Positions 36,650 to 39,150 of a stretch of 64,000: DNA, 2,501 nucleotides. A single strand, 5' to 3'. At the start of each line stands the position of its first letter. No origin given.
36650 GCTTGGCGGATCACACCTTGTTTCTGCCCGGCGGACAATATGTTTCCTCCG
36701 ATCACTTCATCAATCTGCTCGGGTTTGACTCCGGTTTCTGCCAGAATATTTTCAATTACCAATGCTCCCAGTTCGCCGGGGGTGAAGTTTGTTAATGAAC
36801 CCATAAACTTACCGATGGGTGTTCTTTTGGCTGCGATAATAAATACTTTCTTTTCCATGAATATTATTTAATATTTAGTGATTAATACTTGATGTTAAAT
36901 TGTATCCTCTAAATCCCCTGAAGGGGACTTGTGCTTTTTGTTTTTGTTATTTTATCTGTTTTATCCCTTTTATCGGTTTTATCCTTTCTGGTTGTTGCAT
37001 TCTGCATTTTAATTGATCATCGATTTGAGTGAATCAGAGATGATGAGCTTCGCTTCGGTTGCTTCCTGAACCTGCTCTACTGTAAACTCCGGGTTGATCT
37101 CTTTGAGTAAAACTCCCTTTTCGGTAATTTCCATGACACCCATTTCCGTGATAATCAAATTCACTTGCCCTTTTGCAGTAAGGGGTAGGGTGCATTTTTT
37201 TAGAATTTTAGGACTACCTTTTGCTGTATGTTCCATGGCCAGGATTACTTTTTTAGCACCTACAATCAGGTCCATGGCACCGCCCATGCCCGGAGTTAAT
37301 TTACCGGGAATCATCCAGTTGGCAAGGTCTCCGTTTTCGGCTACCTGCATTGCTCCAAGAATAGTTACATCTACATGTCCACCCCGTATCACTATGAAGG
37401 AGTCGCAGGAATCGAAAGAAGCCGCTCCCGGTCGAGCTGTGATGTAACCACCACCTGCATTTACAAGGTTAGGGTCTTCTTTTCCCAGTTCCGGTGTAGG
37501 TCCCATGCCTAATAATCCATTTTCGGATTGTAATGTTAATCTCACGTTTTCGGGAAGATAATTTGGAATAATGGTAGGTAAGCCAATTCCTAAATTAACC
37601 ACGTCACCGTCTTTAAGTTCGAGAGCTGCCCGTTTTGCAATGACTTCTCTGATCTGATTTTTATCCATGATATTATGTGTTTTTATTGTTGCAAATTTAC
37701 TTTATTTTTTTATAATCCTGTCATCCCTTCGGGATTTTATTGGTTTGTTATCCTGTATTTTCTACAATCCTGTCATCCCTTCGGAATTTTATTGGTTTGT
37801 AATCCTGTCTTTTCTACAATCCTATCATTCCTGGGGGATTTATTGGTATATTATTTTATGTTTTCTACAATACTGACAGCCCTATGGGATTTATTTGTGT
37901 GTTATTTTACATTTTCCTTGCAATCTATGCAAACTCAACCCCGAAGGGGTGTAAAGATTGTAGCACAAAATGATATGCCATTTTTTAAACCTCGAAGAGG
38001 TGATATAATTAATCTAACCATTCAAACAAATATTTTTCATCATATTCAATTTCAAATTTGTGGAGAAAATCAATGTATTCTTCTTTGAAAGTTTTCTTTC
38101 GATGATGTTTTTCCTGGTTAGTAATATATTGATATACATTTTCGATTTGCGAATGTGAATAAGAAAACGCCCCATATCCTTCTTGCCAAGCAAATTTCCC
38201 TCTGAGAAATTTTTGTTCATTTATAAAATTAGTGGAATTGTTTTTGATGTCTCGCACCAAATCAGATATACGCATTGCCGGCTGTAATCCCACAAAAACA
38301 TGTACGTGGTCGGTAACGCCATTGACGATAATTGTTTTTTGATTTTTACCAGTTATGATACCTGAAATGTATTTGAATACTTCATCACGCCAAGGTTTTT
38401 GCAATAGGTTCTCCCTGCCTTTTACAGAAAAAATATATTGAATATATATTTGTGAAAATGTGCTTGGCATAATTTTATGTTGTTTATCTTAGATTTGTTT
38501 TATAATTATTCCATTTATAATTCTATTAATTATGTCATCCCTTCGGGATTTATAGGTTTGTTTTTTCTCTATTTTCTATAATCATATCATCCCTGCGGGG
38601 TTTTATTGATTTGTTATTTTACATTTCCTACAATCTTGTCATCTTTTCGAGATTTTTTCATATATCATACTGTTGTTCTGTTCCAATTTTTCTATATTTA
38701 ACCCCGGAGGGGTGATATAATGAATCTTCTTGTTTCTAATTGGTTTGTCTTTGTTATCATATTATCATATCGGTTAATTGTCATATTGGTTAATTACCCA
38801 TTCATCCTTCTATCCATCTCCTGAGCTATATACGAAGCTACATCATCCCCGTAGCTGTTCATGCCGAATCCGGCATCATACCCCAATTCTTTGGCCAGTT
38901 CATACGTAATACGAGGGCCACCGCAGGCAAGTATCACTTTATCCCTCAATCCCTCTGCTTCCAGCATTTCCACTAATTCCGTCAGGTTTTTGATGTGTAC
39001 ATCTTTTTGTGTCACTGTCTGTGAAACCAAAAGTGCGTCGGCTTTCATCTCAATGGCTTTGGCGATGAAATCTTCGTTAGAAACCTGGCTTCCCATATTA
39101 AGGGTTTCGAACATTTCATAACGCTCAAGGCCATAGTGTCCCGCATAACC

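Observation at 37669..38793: Y1/HUH transposase (RAYT-like) flanked on both sides by arrays of UUCG-type hairpin repeats, inserted between kamE and atoA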

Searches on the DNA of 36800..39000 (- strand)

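Call 28: search_rna_families(source=window, start=36800, end=39000, threshold=evalue, max_evalue=10)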
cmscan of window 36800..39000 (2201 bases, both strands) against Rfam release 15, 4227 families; matches with E-value up to 10: 6.
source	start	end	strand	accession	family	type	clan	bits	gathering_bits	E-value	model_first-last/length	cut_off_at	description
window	37036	37099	+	RF01119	sR32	Gene; snRNA; snoRNA; CD-box;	-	26.3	40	0.00019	1-57/57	no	Small nucleolar RNA sR32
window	38710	38767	+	RF00359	snoZ102_R77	Gene; snRNA; snoRNA; CD-box;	CL00060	22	40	3.7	1-88/88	no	Small nucleolar RNA Z102/R77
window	37850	37974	-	RF04002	MIR6143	Gene; miRNA;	-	19.9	75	1.6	1-89/89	no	MIR6143 microRNA precursor family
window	37993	38048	-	RF00069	SNORD24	Gene; snRNA; snoRNA; CD-box;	-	19.6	41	6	1-76/76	no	Small nucleolar RNA SNORD24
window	38526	38549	+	RF01687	Acido-Lenti-1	Gene; sRNA;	-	17.8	37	0.51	22-45/46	no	Acido-Lenti-1 RNA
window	37412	37473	+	RF01149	sR10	Gene; snRNA; snoRNA; CD-box;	-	13.7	45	2.5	1-54/54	no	Small nucleolar RNA sR10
